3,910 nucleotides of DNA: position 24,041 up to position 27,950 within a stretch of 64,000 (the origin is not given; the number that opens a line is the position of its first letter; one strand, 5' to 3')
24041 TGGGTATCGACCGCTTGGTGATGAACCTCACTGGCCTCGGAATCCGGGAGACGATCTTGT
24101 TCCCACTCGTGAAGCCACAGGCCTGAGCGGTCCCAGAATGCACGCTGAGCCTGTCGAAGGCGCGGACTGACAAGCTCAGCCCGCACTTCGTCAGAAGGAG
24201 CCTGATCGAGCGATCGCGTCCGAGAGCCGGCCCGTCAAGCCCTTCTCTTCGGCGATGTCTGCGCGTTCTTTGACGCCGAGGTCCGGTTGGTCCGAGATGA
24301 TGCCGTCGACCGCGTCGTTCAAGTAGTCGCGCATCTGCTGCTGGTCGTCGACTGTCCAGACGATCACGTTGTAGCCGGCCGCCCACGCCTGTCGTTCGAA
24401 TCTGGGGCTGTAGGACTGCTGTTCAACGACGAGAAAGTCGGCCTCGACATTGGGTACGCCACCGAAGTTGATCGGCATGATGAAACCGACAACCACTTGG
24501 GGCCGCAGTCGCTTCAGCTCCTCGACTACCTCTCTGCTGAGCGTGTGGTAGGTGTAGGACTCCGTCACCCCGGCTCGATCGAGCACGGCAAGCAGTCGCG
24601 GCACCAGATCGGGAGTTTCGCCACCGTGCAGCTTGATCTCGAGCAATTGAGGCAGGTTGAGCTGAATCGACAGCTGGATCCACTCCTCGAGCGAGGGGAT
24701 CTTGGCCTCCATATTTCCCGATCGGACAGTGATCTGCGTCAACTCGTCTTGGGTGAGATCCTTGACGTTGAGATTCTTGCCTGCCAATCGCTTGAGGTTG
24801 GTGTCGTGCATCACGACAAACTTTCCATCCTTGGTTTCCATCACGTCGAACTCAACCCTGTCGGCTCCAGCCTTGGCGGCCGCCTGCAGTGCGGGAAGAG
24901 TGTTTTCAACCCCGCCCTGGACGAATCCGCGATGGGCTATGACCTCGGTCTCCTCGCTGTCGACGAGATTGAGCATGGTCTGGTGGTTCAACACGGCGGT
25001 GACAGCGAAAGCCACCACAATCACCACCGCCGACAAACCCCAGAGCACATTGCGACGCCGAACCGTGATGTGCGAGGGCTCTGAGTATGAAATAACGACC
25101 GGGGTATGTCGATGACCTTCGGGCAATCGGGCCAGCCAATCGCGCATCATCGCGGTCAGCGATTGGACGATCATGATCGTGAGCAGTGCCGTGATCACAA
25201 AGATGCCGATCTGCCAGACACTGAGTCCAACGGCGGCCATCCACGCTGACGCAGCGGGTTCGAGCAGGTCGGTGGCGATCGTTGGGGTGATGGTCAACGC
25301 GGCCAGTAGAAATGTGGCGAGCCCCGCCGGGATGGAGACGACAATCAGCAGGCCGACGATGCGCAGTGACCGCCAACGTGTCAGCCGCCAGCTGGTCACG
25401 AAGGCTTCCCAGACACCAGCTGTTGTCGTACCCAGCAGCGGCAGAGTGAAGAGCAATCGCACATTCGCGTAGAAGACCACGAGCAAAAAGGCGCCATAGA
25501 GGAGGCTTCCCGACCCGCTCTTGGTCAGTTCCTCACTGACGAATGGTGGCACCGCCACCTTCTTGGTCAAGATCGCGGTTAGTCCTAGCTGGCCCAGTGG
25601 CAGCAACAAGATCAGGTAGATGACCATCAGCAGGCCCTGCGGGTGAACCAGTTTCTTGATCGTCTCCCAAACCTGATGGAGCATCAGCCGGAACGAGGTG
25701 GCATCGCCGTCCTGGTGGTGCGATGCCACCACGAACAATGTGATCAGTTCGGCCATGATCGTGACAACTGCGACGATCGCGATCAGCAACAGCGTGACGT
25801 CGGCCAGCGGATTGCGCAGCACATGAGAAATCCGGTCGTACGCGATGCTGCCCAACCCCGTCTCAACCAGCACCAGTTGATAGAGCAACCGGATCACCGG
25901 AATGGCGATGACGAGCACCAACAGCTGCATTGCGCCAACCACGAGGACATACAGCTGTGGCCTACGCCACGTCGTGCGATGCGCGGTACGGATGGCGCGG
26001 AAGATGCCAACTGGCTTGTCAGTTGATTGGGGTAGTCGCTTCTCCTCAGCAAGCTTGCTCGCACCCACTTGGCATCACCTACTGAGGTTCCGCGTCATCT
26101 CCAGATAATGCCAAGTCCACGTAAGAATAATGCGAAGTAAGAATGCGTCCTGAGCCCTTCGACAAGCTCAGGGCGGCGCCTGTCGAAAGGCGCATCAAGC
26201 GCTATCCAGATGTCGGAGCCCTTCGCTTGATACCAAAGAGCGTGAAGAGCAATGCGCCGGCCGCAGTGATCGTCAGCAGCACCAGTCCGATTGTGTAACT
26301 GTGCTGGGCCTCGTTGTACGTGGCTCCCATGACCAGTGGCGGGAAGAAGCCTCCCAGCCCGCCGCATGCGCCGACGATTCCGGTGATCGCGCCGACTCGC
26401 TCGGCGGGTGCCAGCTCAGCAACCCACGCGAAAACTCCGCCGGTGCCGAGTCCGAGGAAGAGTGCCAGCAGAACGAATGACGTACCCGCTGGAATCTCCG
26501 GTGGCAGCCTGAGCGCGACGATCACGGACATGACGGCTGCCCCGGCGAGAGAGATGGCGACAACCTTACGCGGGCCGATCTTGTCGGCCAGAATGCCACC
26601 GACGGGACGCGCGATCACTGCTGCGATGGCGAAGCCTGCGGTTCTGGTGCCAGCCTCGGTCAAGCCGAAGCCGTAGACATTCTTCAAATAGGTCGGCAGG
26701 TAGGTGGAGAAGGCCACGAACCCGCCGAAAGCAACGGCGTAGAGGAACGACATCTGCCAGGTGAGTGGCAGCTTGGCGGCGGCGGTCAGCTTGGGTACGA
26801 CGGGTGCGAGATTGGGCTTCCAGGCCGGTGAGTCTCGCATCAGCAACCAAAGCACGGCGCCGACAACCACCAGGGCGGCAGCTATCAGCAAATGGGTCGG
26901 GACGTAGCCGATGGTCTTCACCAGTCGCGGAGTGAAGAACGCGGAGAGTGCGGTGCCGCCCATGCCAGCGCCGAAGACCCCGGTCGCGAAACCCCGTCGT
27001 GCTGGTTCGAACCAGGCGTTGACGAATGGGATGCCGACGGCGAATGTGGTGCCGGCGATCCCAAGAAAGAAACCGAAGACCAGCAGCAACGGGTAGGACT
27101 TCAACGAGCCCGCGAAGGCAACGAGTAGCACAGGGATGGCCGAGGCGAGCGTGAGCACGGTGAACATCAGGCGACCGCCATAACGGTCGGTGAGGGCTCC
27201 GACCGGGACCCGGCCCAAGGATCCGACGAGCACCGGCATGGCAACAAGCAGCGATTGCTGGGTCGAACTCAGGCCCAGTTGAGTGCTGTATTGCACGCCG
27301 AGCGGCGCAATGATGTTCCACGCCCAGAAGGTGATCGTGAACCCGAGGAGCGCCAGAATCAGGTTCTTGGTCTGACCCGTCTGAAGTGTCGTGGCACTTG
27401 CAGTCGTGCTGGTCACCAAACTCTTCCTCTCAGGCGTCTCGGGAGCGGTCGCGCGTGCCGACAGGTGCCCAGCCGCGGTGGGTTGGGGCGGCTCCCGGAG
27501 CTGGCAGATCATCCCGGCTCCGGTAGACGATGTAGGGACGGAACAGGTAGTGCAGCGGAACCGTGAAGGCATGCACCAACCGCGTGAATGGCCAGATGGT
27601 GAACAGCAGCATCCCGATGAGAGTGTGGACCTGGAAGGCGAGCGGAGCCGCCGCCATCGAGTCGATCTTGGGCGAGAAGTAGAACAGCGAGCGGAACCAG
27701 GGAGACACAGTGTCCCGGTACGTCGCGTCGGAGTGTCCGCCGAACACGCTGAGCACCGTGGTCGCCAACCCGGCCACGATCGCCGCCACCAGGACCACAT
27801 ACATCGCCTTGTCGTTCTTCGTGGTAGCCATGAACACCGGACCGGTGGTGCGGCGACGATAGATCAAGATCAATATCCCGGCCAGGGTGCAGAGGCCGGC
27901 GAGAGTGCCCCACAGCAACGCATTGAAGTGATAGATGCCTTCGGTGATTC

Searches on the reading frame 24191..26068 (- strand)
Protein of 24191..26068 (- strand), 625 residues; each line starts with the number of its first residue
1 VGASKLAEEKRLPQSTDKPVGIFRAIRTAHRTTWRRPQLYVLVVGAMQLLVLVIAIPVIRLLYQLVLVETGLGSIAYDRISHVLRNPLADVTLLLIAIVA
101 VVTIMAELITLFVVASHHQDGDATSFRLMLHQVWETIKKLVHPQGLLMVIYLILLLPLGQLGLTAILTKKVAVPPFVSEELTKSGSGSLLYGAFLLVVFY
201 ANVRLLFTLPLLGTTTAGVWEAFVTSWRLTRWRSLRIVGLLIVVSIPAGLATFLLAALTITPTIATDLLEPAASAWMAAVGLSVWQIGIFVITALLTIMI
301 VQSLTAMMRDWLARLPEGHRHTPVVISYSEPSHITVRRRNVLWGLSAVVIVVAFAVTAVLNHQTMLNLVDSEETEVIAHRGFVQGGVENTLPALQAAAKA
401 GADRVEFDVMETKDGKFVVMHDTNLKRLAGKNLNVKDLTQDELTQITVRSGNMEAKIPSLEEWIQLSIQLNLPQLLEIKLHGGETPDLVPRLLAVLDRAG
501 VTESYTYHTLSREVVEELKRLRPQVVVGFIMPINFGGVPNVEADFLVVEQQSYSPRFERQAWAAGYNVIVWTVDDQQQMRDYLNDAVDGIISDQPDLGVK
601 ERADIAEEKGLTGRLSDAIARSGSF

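Call 81: search_protein_families(library=pfam, proteins=[window:24191-26068:-], max_evalue=0.00001)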
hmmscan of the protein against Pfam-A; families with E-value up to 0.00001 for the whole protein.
window:24191-26068:- (625 aa): 2 families
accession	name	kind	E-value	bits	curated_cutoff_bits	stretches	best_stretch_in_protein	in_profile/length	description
PF10110.14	GPDPase_memb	-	5.5e-45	153.9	29.6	1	40-306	15-284/321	Membrane domain of glycerophosphoryl diester phosphodiesterase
PF03009.23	GDPD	-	3.1e-30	106.5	23.6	1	379-597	1-244/244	Glycerophosphoryl diester phosphodiesterase family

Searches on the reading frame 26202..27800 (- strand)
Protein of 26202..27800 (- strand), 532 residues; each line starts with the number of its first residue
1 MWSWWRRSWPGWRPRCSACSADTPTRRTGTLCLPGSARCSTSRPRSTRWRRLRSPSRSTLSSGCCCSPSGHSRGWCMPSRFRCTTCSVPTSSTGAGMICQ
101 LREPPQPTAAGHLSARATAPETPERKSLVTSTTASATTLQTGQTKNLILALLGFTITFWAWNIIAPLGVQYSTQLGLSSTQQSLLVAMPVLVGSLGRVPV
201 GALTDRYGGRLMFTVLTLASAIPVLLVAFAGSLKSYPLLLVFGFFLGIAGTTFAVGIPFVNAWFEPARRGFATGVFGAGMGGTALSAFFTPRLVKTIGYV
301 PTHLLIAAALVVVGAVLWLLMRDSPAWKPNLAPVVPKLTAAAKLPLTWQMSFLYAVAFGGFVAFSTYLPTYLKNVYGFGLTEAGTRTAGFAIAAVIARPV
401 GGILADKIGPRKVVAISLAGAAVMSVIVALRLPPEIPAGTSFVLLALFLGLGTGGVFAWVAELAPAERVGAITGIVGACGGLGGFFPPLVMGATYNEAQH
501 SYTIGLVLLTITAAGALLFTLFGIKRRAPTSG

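Call 81: search_protein_families(library=pfam, proteins=[window:26202-27800:-], max_evalue=0.00001)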
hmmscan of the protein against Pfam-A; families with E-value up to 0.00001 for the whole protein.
window:26202-27800:- (532 aa): 2 families
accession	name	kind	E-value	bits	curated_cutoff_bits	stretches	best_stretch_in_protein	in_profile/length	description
PF07690.21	MFS_1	-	1.1e-55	189.4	33.4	2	151-486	2-345/347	Major Facilitator Superfamily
PF00083.30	Sugar_tr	-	3.5e-10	39.8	22.3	1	172-327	38-197/452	Sugar (and other) transporter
